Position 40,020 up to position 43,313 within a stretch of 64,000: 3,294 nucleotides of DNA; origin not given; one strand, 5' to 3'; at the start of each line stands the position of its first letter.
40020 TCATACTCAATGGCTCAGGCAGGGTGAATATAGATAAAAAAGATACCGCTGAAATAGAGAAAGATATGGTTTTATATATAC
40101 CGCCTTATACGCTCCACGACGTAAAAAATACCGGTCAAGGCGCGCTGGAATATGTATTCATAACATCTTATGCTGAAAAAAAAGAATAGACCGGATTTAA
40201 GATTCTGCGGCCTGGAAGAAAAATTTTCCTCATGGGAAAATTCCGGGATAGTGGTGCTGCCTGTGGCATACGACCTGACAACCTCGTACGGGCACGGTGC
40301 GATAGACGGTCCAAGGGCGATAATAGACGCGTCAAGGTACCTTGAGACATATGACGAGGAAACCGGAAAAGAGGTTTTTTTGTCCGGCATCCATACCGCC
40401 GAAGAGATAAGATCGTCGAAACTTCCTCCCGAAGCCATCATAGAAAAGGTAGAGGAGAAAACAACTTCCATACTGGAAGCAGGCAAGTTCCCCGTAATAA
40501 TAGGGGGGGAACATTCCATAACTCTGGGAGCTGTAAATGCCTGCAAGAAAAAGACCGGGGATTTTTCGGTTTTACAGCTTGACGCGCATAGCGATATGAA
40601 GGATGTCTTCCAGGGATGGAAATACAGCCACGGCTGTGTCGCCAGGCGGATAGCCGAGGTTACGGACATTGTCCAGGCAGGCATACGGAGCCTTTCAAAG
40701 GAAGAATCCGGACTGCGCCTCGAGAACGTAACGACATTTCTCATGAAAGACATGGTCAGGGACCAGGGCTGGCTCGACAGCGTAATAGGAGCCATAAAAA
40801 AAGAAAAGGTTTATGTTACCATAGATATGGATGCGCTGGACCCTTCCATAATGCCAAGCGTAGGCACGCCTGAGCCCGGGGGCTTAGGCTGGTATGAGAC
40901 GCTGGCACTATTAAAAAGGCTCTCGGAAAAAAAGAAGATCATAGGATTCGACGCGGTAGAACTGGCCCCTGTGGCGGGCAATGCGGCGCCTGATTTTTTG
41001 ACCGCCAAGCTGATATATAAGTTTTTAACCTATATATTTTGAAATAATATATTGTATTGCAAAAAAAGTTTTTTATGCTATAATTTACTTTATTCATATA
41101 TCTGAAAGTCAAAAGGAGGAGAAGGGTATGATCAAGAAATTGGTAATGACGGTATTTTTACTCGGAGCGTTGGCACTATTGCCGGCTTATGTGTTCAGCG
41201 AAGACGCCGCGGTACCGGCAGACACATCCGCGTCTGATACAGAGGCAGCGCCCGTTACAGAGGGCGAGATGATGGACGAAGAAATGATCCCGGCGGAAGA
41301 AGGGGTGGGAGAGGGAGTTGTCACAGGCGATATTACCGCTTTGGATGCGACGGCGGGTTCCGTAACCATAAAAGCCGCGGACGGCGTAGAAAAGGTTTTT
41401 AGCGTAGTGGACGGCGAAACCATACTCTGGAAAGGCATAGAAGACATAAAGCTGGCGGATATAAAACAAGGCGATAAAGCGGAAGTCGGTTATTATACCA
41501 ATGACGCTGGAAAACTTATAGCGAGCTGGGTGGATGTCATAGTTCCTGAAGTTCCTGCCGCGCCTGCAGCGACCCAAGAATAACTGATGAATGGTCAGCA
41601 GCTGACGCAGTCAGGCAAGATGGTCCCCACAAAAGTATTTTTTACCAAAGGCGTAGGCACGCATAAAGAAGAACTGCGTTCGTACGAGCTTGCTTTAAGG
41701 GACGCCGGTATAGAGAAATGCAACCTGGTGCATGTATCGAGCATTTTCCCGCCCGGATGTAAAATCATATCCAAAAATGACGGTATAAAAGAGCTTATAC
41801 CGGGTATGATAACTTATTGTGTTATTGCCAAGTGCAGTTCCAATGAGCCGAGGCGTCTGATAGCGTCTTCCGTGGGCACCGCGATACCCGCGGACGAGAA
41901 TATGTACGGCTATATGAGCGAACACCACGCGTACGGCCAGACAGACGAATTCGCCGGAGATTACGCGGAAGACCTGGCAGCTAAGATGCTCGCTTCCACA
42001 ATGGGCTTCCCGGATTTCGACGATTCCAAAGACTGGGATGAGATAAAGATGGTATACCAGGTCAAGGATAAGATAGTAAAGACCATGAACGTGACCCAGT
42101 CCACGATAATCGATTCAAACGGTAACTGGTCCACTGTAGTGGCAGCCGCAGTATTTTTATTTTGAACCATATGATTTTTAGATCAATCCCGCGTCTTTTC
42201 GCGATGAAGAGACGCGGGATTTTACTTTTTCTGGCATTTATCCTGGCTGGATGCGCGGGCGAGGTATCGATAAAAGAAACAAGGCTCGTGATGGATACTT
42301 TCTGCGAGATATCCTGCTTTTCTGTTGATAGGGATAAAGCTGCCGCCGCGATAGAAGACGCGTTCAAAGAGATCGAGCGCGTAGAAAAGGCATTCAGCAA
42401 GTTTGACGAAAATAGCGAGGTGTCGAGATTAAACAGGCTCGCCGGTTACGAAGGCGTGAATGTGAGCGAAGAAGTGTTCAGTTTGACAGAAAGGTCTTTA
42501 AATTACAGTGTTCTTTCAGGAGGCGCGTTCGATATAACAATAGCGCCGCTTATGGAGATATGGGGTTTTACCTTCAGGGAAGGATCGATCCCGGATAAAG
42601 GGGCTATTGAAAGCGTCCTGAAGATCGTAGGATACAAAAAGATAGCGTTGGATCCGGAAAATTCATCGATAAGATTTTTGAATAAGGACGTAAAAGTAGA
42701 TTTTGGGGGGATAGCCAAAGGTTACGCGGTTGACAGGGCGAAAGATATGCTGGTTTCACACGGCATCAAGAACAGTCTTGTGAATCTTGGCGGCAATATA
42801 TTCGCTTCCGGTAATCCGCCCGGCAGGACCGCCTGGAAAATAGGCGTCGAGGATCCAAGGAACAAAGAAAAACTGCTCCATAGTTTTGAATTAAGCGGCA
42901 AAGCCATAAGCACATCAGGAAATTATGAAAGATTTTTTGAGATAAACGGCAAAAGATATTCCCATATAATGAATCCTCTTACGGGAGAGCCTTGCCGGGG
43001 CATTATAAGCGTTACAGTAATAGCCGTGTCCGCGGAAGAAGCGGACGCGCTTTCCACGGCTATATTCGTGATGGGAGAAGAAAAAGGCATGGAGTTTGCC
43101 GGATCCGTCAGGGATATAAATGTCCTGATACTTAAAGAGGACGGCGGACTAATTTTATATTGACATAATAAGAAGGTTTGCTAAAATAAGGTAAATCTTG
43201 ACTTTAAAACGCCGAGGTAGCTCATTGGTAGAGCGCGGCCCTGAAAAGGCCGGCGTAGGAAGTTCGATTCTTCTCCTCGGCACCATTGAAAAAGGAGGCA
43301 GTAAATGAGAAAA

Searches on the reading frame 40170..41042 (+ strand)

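Call 61: search_protein_families(library=pfam, proteins=[window:40170-41042:+], max_evalue=0.00001)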
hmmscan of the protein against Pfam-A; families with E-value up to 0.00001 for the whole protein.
window:40170-41042:+ (290 aa): 1 family
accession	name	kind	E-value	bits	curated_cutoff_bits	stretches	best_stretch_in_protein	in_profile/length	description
PF00491.26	Arginase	-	7.1e-65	219.7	22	1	27-285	3-277/280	Arginase family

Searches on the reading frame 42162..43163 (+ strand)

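Call 61: search_protein_families(library=pfam, proteins=[window:42162-43163:+], max_evalue=0.00001)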
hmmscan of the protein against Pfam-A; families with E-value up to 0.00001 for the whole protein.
window:42162-43163:+ (333 aa): 1 family
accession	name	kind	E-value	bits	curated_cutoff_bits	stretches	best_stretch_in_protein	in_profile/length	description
PF02424.20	ApbE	-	1.4e-91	307.2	25.6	1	44-321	1-264/266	ApbE family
